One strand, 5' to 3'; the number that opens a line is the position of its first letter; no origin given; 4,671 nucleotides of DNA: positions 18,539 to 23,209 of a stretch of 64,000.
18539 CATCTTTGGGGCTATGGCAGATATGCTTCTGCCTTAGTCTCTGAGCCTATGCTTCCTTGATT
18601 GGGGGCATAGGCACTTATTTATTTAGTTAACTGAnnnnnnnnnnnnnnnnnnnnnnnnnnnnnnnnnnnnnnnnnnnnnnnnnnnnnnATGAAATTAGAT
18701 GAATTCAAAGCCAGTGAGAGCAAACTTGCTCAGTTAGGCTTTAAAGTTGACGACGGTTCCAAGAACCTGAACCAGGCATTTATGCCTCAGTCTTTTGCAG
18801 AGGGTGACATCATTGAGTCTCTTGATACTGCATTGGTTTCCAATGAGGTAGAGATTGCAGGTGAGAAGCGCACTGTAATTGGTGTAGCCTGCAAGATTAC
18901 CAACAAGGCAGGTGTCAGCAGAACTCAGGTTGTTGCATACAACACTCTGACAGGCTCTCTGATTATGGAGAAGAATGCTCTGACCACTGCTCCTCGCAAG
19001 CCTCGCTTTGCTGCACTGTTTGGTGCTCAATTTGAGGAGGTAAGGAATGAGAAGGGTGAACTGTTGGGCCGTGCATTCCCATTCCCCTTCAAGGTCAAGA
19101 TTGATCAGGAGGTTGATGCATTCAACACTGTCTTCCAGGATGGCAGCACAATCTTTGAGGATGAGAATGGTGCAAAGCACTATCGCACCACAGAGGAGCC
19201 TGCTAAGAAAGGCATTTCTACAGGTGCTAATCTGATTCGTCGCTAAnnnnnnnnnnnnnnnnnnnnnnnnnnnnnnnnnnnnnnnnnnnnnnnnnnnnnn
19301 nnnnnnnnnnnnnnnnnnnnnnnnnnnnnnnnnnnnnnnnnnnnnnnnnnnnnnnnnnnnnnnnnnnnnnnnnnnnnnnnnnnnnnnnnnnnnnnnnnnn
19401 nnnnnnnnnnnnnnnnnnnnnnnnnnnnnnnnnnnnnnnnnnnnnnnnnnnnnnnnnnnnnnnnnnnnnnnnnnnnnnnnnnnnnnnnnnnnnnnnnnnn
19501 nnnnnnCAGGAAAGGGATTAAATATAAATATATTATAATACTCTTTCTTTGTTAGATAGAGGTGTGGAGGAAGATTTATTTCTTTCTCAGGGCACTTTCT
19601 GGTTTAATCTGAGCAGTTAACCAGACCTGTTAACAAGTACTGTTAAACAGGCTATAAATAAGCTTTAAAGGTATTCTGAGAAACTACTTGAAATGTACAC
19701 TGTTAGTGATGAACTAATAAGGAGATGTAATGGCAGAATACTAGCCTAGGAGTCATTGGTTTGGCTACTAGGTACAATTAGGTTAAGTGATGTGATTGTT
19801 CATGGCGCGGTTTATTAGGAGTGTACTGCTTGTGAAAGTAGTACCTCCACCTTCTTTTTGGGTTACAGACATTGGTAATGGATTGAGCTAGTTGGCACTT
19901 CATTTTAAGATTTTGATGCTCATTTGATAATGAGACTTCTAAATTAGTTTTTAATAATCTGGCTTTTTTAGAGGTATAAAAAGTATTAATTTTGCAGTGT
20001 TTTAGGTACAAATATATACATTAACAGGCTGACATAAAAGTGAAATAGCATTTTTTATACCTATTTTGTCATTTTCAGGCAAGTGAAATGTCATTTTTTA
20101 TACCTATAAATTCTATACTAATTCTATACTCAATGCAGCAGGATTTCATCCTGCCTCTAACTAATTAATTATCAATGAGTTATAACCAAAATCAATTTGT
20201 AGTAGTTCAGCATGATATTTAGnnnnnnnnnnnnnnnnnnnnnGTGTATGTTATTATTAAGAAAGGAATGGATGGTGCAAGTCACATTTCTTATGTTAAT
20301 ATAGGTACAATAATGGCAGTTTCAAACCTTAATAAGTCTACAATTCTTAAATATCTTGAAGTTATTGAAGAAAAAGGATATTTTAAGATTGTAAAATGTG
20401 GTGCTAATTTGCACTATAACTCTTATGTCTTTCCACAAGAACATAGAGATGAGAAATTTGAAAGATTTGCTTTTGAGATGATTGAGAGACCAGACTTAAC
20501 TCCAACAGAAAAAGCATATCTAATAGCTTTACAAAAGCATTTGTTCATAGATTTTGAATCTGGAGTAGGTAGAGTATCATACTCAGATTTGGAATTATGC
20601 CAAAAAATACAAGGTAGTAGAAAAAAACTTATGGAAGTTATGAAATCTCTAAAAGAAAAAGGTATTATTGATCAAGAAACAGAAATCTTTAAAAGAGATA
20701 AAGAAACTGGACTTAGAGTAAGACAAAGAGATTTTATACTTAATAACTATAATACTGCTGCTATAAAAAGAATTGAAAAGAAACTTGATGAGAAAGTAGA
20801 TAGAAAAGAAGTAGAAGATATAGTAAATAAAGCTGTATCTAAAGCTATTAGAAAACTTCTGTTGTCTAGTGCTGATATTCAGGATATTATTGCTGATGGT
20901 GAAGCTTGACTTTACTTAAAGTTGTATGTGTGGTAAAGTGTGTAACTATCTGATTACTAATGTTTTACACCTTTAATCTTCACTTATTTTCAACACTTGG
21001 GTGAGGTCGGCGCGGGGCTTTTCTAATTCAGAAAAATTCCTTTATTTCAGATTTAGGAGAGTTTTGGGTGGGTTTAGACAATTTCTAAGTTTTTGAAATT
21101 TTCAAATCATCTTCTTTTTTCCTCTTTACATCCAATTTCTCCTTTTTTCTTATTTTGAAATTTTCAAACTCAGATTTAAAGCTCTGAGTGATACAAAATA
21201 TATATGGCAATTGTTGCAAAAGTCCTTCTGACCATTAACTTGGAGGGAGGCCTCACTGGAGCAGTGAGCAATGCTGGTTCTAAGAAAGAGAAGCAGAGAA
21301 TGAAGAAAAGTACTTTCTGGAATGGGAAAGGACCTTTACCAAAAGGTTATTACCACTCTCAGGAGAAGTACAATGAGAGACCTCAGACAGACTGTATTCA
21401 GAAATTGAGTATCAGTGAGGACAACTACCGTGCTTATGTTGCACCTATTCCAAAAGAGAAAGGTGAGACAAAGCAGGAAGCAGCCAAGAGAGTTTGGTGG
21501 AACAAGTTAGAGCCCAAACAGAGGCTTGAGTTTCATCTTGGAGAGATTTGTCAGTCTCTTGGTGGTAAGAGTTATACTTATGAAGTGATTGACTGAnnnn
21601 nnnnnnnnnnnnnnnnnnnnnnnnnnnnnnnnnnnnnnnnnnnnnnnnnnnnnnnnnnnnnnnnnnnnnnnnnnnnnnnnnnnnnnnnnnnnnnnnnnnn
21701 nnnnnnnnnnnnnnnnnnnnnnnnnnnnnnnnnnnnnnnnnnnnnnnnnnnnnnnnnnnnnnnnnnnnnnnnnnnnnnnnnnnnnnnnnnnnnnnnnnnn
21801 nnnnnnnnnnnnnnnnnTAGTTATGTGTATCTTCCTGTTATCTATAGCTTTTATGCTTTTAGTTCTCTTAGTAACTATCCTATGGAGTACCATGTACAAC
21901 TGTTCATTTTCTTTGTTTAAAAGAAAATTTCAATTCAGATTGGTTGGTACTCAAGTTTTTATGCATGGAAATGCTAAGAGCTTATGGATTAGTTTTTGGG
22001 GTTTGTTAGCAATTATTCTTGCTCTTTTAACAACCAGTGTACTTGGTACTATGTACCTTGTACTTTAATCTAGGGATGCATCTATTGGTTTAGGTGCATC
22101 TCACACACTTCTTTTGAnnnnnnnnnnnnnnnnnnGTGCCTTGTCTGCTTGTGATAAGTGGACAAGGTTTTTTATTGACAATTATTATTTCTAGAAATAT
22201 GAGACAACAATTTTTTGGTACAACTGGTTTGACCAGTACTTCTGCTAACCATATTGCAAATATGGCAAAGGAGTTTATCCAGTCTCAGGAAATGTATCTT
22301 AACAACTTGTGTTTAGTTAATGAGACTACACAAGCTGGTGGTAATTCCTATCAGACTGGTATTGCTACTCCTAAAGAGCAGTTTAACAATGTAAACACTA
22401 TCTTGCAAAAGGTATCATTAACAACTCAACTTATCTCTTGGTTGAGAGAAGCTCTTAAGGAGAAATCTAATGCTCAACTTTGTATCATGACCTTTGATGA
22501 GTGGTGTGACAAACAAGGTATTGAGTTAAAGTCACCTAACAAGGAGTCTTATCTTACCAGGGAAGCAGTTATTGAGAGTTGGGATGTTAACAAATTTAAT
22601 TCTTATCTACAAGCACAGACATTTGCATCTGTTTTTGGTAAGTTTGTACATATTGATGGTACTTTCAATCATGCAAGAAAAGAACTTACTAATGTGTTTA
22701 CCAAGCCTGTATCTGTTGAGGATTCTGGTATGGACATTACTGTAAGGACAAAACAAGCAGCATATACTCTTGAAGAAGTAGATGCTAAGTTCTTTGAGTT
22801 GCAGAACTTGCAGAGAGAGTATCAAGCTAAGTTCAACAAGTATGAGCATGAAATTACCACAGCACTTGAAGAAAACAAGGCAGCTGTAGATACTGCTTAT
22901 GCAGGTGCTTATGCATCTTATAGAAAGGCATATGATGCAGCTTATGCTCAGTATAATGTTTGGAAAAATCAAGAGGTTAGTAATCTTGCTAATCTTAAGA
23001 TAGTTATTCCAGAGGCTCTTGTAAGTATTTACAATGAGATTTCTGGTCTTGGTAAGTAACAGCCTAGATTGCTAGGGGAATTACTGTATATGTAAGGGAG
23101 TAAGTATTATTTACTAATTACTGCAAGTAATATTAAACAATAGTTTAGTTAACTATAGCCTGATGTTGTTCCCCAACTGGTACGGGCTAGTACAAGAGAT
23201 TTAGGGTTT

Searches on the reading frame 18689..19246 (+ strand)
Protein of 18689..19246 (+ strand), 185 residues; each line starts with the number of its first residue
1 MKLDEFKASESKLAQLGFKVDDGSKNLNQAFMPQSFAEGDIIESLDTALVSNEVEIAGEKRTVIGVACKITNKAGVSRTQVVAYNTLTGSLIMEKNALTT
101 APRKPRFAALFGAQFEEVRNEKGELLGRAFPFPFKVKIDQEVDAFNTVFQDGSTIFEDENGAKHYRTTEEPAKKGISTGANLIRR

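Call 4: search_protein_families(library=pfam, proteins=[window:18689-19246:+], max_evalue=0.1)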
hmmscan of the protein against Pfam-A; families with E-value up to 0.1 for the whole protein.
window:18689-19246:+ (185 aa): 0 families

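Call 5: search_protein_families(library=phrogs, proteins=[window:18689-19246:+], max_evalue=0.01)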
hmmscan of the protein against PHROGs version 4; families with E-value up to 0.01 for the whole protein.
window:18689-19246:+ (185 aa): 0 families

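Call 9: search_dna_similar(query=window:18689-19246:+, collection=phages, mode=protein, max_evalue=0.01)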
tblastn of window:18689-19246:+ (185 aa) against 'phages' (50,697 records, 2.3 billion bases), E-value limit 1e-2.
No match.

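Call 13: find_related_loci(query=window:18689-19246:+, collection=viral_contigs, flank=10000)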
Query window:18689-19246:+ (185 aa) in viral_contigs; peptide patterns used: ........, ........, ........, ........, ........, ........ (x = any residue, [..] = any of these).
60 stretches matched a pattern; 2 encode a relative of the query (tblastn E <= 1e-3); 2 distinct loci.
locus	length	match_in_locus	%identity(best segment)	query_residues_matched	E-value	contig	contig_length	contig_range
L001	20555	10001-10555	86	1-185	1e-109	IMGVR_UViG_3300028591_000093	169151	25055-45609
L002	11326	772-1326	86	1-185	1e-109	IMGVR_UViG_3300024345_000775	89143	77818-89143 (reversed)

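Call 15: find_homologous_proteins(query=window:18689-19246:+, max_evalue=0.001)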
Query window:18689-19246:+ (185 aa): 4 proteins with E <= 0.001 among 86 candidates.
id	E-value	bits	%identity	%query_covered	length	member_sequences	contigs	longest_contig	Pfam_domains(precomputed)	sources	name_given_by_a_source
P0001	1.7e-109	381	96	100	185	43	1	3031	-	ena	-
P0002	1.8e-98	345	85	100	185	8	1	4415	-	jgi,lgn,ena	-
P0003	3.5e-84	299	74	100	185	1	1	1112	-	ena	-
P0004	8.7e-54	200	53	99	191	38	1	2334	-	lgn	-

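Call 26: find_encoding_contigs(protein=P0004, flank=10000, max_places=4)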
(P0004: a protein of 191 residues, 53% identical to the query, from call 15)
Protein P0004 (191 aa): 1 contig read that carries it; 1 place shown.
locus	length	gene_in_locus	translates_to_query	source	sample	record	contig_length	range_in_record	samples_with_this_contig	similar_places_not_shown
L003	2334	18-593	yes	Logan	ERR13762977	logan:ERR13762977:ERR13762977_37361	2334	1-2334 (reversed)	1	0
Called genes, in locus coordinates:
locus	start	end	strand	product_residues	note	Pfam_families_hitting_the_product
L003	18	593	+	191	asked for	-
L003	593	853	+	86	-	-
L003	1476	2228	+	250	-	PF13730:HTH_36, PF21984:DnaD_N (faint)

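Call 34: search_protein_representatives(alignment_id=A2)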
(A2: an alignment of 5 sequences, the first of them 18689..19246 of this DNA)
Query: 5 sequences, 185 profile positions. Proteins with E-value up to 0.001 (for the whole library): 1; up to 1e-10: 1; up to 1e-30: 1. The best 1 are listed.
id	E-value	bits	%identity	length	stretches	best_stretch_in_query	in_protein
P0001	4.5e-110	381.9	-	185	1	1-185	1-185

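Call 47: search_solved_structures(query=A2, max_evalue=10)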
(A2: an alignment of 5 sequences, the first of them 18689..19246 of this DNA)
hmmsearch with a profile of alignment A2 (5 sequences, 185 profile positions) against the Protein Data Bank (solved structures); distinct sequences matched with E-value up to 10: 0.

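Call 48: search_protein_families(library=padloc, proteins=[window:18689-19246:+], max_evalue=1)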
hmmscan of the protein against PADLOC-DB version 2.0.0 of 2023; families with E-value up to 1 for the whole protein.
window:18689-19246:+ (185 aa): 0 families

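Call 53: search_protein_families(library=pfam, proteins=[L001:9597-9887:+], max_evalue=10)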
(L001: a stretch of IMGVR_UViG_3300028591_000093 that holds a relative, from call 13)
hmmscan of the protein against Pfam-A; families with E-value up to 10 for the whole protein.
L001:9597-9887:+ (96 aa): 0 families

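Call 54: predict_structure(alignment_id=A2)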
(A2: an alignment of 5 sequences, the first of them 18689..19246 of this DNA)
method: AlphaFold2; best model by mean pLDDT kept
length: 185 residues; sequences in the alignment: 5
mean_pLDDT: 67.9   pTM: 0.66
mean pLDDT of the five models: 67.9, 63.1, 61.9, 58.7, 55.5
residues with pLDDT >= 90: 33; 70-90: 71; 50-70: 28; < 50: 53
segments of 3 or more residues with pLDDT < 50: 91-103, 145-159, 161-185
pLDDT, mean of each block of 10 residues (from residue 1): 88 91 72 71 90 71 87 88 77 37 58 82 90 80 47 44 41 30 26
secondary structure, 60 per line:
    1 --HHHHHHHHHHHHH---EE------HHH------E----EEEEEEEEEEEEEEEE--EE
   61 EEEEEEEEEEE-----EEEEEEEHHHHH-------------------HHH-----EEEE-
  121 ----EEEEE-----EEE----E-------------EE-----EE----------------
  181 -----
elements in order: H3-15 E41-56 E59-71 E77-83 H84-88 E116-119 E125-129 E135-137

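Call 67: fold_search(model_id=the predicted structure, library=viral)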
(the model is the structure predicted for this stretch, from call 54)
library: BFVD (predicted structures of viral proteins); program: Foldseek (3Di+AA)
matches with E <= 10: 849; with E <= 0.001: 0
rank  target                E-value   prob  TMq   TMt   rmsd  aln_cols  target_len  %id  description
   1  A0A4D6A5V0            2.8e-02  0.16  0.18  0.18  22.3       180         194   12  (no name in the UniProt tables at hand)
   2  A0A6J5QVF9            1.1e-01  0.18  0.20  0.24  15.6       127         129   13  Uncharacterized protein [uncultured Caudovirales phage]
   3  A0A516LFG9            1.3e-01  0.06  0.12  0.05  32.6       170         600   12  (no name in the UniProt tables at hand)
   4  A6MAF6                1.6e-01  0.08  0.17  0.17  21.0       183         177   12  Gp091 [Lactococcus phage KSY1]
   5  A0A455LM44            1.7e-01  0.07  0.12  0.14  19.3       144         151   13  Uncharacterized protein [Mycobacterium phage CRB2]
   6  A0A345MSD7            1.8e-01  0.21  0.17  0.29  14.5        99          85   10  (no name in the UniProt tables at hand)
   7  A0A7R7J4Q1            1.9e-01  0.08  0.14  0.14  18.8       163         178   13  (no name in the UniProt tables at hand)
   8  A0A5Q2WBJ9            2.1e-01  0.08  0.16  0.16  18.4       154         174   10  (no name in the UniProt tables at hand)
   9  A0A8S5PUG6            2.2e-01  0.07  0.12  0.10  17.0       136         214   13  ERF superfamily protein [Myoviridae sp. ctzS633]
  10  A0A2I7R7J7            2.4e-01  0.18  0.09  0.12   9.6        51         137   16  (no name in the UniProt tables at hand)
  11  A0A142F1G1            2.4e-01  0.06  0.12  0.04  17.4       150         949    9  YomR-like protein [Bacillus phage Shbh1]
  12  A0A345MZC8            2.5e-01  0.23  0.21  0.28  18.9       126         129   13  (no name in the UniProt tables at hand)
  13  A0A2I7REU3            2.7e-01  0.04  0.12  0.10  24.0       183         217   15  (no name in the UniProt tables at hand)
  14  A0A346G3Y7            2.8e-01  0.05  0.14  0.11  20.3       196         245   11  (no name in the UniProt tables at hand)
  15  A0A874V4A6            3.0e-01  0.06  0.13  0.11  22.0       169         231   12  (no name in the UniProt tables at hand)
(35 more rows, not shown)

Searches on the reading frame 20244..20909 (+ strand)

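Call 4: search_protein_families(library=pfam, proteins=[window:20244-20909:+], max_evalue=0.1)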
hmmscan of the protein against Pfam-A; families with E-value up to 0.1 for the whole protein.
window:20244-20909:+ (221 aa): 6 families
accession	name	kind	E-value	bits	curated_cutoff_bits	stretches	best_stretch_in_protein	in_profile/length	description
PF03965.22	Penicillinase_R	-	0.002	18.9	22.6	0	27-76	31-80/115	Penicillinase repressor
PF01978.25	TrmB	-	0.0055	17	25.6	0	121-146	31-56/68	Sugar-specific transcriptional regulator TrmB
PF13730.12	HTH_36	-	0.0083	16.3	25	0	9-46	18-54/55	Helix-turn-helix domain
PF13040.11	Fur_reg_FbpB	-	0.026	14.5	25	0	170-184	22-36/39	Fur-regulated basic protein B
PF14947.12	HTH_45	-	0.043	14.3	25.5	0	20-47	22-49/77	Winged helix-turn-helix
PF24409.1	wHTH-PRTase_assc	-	0.061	13.8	27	0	116-148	15-47/83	wHTH-PRTase associated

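Call 5: search_protein_families(library=phrogs, proteins=[window:20244-20909:+], max_evalue=0.01)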
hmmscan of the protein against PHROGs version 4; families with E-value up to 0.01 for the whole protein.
window:20244-20909:+ (221 aa): 3 families
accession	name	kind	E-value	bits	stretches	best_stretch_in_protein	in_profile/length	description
phrog_186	-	DNA, RNA and nucleotide metabolism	3.5e-06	27.9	0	105-177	57-126/308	DnaD-like helicase loader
phrog_270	-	DNA, RNA and nucleotide metabolism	0.00054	20.4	1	79-147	39-102/383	replication initiation protein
phrog_4221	-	DNA, RNA and nucleotide metabolism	0.009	16.3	0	117-187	50-116/325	replication initiation protein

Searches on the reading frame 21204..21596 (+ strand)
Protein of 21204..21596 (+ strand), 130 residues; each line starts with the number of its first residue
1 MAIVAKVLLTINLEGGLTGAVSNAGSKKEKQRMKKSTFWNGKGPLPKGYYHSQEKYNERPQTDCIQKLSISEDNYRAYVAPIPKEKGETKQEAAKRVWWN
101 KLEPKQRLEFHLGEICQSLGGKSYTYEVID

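Call 4: search_protein_families(library=pfam, proteins=[window:21204-21596:+], max_evalue=0.1)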
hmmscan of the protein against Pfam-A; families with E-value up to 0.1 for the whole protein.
window:21204-21596:+ (130 aa): 0 families

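Call 5: search_protein_families(library=phrogs, proteins=[window:21204-21596:+], max_evalue=0.01)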
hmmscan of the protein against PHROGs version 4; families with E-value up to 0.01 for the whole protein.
window:21204-21596:+ (130 aa): 0 families

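Call 48: search_protein_families(library=padloc, proteins=[window:21204-21596:+], max_evalue=1)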
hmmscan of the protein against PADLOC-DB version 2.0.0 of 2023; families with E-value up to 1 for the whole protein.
window:21204-21596:+ (130 aa): 0 families

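Call 81: find_homologous_proteins(query=window:21204-21596:+, max_evalue=0.001)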
Query window:21204-21596:+ (130 aa): 2 proteins with E <= 0.001 among 12 candidates.
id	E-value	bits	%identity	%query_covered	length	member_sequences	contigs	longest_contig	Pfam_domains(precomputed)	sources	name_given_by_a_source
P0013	3.3e-75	268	92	100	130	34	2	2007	-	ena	-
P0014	1.6e-67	243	83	100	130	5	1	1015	-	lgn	-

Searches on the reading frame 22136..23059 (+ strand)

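Call 4: search_protein_families(library=pfam, proteins=[window:22136-23059:+], max_evalue=0.1)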
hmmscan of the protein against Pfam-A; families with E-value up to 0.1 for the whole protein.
window:22136-23059:+ (307 aa): 1 family
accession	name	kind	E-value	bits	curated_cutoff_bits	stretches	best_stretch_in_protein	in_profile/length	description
PF00637.26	Clathrin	-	0.015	15.5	29.6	0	78-112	5-39/143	Region in Clathrin and VPS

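Call 5: search_protein_families(library=phrogs, proteins=[window:22136-23059:+], max_evalue=0.01)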
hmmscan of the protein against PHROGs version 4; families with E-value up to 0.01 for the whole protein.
window:22136-23059:+ (307 aa): 0 families

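Call 48: search_protein_families(library=padloc, proteins=[window:22136-23059:+], max_evalue=1)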
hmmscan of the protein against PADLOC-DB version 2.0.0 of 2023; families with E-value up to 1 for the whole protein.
window:22136-23059:+ (307 aa): 0 families
